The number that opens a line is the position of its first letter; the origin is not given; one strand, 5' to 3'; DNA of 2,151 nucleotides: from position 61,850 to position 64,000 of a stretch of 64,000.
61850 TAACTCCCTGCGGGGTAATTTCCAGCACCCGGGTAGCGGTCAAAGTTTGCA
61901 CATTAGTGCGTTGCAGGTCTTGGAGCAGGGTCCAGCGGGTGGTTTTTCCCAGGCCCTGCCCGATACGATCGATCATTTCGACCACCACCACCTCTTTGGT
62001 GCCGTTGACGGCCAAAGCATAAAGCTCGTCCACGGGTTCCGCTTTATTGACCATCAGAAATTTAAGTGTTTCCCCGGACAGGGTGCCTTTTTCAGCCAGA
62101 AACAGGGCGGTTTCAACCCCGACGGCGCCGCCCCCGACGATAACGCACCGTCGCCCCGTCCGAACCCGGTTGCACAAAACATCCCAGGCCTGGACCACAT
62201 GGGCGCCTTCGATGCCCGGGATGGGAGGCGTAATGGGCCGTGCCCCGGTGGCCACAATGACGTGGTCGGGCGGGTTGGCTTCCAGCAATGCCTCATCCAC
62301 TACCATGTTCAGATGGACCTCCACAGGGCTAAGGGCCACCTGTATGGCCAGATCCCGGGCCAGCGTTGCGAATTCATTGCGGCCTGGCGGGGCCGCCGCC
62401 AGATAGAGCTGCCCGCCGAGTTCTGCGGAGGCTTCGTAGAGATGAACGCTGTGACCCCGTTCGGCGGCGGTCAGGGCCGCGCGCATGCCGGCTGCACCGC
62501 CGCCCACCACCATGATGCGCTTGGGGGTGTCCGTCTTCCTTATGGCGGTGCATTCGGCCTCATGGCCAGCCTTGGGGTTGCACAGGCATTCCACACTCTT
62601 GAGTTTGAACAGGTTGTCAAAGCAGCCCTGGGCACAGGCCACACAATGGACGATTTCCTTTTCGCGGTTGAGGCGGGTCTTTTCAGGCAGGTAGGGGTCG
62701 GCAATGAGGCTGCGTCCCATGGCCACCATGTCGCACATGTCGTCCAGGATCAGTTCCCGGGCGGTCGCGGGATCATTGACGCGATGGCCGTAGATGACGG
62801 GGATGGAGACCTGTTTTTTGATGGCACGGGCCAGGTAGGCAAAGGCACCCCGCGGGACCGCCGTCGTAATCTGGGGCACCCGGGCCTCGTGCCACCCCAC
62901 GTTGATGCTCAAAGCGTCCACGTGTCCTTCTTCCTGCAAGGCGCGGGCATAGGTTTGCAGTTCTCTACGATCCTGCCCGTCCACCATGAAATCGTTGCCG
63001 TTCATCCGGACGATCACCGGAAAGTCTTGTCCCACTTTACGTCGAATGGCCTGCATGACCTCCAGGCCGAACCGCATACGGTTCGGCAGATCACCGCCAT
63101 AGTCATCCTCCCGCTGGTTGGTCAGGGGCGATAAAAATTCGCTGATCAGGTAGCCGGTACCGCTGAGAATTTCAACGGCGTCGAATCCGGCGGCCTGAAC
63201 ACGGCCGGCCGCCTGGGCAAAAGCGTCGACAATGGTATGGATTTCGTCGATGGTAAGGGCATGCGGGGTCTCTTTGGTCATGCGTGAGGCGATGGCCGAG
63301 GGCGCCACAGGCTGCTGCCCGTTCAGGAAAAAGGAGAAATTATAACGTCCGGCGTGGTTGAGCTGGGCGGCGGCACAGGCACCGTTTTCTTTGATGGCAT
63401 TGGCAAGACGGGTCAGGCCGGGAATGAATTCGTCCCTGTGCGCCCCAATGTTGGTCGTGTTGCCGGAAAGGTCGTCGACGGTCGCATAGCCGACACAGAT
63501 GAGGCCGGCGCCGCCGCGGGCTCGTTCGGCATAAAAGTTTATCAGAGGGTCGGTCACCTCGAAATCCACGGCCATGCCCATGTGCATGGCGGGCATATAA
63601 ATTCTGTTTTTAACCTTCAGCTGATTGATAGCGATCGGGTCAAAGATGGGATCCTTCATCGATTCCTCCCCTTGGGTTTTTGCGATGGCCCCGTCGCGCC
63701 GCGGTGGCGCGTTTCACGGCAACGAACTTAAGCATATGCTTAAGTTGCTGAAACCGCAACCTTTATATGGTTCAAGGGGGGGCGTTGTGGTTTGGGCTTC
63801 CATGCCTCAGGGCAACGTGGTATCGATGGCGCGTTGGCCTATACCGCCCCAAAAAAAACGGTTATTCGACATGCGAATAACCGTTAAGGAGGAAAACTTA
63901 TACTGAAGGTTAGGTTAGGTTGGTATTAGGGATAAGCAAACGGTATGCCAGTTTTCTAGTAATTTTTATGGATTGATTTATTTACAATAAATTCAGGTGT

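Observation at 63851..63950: Candidate sigma-54-dependent small RNA of about 74 nt with a CCUAA-repeat / anti-Shine-Dalgarno seed, bracketed by a near-consensus -24/-12 promoter and a strong terminator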

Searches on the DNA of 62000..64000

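Call 4: search_rna_families(source=window, start=62000, end=64000, threshold=evalue, max_evalue=10, show_alignments=3)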
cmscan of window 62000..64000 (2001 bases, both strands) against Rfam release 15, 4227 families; matches with E-value up to 10: 0.
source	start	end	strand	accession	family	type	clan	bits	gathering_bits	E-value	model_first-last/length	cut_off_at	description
